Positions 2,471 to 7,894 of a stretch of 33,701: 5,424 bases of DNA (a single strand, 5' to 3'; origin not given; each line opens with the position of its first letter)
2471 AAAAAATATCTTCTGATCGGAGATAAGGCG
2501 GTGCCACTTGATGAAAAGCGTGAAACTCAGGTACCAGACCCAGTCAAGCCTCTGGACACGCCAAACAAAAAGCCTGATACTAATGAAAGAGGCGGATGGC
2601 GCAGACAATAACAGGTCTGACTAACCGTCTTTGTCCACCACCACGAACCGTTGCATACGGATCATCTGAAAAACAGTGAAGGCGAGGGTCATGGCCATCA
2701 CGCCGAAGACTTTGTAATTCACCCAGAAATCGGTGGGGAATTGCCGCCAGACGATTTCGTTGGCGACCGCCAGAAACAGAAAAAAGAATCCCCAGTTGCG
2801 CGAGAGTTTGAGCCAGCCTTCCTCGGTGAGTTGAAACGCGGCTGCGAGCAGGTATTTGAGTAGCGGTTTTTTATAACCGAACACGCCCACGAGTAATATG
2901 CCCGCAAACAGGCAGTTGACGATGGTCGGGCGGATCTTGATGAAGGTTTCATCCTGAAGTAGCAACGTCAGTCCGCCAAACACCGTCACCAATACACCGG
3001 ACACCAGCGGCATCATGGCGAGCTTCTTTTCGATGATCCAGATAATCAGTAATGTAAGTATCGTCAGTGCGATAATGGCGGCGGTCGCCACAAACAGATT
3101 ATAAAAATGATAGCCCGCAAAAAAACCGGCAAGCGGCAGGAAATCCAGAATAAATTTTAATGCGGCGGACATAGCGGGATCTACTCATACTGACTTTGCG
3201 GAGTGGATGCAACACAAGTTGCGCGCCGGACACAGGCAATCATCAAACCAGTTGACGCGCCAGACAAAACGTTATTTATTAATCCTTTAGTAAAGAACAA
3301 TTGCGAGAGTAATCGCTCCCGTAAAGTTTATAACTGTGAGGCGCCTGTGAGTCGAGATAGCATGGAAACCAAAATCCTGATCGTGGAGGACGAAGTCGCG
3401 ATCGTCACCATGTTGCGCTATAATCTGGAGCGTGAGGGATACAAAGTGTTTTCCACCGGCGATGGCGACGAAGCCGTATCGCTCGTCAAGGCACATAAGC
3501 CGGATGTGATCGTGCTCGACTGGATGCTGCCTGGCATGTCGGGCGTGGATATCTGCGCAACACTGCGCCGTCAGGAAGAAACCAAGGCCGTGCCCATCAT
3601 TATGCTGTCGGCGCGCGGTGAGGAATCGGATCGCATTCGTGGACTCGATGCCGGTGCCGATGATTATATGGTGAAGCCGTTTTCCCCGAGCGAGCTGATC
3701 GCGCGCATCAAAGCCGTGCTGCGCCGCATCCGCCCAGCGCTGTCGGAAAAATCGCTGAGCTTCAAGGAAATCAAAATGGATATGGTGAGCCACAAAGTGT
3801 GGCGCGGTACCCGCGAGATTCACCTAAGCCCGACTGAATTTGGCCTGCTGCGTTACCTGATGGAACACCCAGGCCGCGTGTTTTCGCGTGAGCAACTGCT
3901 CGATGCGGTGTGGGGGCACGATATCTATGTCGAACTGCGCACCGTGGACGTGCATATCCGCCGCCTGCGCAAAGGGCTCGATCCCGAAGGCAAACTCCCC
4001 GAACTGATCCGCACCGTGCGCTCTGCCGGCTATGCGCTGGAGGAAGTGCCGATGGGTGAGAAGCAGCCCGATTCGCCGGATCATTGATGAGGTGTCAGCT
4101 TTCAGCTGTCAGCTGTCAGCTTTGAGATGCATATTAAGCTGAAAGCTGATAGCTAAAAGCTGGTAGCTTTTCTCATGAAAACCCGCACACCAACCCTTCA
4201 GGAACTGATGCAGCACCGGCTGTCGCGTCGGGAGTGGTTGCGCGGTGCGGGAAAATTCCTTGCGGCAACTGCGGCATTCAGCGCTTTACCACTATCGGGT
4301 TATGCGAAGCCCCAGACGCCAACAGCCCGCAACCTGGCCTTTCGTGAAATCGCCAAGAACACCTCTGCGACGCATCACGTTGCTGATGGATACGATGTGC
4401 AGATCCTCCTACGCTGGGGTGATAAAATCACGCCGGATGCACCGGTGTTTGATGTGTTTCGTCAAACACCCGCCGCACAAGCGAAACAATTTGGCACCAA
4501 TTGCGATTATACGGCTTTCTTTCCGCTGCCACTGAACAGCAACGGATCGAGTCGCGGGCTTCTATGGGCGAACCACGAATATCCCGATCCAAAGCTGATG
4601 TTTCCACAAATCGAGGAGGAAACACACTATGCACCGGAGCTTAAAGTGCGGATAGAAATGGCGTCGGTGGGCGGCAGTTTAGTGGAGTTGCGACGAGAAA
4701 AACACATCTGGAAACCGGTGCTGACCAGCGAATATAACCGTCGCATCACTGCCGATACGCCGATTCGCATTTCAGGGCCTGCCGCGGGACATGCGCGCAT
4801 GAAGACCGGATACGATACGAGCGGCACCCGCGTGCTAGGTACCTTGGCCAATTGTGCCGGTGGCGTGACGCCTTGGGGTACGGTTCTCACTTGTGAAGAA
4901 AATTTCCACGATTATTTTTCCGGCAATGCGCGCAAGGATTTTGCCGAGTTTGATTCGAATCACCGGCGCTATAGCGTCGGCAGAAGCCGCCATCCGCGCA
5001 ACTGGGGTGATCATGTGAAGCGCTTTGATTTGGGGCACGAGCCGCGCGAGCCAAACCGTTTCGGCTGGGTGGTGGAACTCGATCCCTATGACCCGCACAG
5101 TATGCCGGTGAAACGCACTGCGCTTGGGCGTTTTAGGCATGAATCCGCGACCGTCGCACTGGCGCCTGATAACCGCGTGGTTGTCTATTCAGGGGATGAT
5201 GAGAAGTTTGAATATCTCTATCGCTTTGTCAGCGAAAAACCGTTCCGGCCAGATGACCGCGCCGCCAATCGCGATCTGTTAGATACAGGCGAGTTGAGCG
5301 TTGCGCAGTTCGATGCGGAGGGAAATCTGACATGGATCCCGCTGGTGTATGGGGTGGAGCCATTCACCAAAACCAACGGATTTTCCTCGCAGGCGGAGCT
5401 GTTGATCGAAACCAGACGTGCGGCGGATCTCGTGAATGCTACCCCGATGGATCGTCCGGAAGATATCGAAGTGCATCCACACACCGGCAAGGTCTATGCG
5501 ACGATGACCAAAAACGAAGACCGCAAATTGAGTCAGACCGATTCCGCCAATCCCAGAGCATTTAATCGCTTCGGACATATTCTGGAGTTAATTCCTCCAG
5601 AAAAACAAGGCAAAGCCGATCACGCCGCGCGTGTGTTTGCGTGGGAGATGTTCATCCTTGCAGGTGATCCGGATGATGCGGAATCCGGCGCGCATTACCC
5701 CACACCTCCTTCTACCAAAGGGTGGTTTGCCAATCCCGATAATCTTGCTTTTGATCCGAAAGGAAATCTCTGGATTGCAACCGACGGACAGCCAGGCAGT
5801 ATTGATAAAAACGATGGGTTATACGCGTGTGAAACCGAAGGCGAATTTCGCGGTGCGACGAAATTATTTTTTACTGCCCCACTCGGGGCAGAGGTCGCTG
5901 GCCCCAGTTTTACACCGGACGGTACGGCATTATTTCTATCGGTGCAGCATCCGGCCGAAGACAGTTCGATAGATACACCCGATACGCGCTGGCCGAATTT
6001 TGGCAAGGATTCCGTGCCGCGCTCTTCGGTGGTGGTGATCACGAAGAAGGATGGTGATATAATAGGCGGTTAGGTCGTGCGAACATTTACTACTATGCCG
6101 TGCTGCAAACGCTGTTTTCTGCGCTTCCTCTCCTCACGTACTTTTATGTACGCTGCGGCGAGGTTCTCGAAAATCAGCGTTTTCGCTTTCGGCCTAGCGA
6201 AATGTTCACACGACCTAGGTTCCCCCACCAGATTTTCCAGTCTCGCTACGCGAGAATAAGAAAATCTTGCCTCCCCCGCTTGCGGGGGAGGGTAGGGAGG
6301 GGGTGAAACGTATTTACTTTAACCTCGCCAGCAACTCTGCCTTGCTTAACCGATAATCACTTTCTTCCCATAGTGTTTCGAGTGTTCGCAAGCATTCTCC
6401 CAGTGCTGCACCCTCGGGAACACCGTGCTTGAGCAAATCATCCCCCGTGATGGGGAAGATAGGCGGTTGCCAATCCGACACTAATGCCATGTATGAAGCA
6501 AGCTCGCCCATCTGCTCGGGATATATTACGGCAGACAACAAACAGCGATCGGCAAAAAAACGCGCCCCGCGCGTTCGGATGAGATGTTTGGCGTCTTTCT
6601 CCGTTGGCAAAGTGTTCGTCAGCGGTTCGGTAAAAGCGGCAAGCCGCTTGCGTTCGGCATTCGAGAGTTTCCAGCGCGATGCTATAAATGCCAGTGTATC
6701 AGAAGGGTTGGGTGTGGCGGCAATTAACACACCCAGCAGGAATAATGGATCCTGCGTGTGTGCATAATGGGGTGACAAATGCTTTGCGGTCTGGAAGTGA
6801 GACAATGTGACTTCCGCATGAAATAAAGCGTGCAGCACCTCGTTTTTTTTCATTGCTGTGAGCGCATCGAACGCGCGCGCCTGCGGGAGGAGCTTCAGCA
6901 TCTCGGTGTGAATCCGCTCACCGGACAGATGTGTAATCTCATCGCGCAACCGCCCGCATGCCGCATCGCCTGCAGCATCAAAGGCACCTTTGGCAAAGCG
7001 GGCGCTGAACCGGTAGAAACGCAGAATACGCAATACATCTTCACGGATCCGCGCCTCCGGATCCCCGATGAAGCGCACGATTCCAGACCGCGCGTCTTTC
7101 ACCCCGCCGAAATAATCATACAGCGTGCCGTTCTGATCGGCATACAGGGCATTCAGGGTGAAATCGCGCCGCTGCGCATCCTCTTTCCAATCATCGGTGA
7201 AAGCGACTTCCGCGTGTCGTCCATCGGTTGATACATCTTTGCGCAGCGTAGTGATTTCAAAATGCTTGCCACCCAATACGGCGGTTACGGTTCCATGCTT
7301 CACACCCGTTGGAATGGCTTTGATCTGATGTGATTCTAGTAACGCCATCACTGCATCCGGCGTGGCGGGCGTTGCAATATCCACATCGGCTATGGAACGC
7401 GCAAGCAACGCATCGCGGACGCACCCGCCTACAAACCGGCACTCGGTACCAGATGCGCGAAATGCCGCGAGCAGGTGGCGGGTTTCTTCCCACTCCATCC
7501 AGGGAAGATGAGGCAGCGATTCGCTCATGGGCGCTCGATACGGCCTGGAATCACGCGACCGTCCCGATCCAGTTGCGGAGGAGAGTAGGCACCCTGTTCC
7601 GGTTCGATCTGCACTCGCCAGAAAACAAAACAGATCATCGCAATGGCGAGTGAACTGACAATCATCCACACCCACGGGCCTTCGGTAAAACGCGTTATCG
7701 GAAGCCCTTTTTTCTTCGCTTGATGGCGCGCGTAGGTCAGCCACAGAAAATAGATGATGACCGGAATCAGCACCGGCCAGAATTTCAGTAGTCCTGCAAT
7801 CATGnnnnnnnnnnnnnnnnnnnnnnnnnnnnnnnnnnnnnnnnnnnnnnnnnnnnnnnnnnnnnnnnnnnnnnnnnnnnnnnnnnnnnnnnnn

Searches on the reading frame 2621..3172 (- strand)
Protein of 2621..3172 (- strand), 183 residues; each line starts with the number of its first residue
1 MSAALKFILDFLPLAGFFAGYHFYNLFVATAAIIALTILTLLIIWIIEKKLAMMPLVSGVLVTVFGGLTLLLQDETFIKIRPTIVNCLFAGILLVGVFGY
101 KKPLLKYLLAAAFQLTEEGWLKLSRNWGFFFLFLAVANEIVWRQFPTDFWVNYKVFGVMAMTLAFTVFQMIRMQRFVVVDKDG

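Call 24: search_protein_families(library=pfam, proteins=[window:2621-3172:-], max_evalue=0.001)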
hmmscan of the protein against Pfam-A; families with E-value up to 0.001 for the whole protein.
window:2621-3172:- (183 aa): 1 family
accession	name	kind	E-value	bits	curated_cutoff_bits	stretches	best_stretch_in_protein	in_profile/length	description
PF04279.20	IspA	-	8.9e-59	199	28.7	1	5-176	1-172/176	Intracellular septation protein A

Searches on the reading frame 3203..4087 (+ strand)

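Call 24: search_protein_families(library=pfam, proteins=[window:3203-4087:+], max_evalue=0.001)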
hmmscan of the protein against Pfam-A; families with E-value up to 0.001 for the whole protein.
window:3203-4087:+ (294 aa): 2 families
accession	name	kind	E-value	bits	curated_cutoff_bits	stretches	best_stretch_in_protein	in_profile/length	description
PF00072.30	Response_reg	-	9e-33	113.2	30.2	1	58-170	1-111/111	Response regulator receiver domain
PF00486.34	Trans_reg_C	-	3.7e-30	104.3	26.2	1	204-279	2-77/77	Transcriptional regulatory protein, C terminal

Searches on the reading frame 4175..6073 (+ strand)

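Call 24: search_protein_families(library=pfam, proteins=[window:4175-6073:+], max_evalue=0.001)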
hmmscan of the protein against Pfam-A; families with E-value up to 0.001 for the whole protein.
window:4175-6073:+ (632 aa): 1 family
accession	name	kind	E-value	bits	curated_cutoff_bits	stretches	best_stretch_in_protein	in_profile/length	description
PF05787.19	PhoX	-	3.9e-159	531.5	24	1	55-593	2-514/515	Alkaline phosphatase PhoX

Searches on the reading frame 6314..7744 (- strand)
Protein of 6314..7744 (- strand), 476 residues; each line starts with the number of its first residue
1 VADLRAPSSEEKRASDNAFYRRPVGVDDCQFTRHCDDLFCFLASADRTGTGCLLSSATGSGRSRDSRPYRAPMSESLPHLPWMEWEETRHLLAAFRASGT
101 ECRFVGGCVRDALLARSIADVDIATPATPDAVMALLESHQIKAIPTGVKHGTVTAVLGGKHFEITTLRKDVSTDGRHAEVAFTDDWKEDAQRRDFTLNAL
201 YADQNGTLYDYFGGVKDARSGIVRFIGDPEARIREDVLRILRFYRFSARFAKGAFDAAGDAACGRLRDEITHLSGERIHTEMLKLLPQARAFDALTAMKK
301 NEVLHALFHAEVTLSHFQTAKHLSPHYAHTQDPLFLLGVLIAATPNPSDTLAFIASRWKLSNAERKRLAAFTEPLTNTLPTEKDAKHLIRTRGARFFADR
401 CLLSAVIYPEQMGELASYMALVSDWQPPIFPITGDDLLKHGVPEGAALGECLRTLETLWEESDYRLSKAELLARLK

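Call 24: search_protein_families(library=pfam, proteins=[window:6314-7744:-], max_evalue=0.001)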
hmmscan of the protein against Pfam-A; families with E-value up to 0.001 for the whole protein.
window:6314-7744:- (476 aa): 2 families
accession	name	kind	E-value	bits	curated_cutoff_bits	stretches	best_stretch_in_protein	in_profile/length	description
PF01743.26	PolyA_pol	-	5e-33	114.6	23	1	102-224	1-126/126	Poly A polymerase head domain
PF12627.12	PolyA_pol_RNAbd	-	2.3e-06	27.7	22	1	262-308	11-57/64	Probable RNA and SrmB- binding site of polymerase A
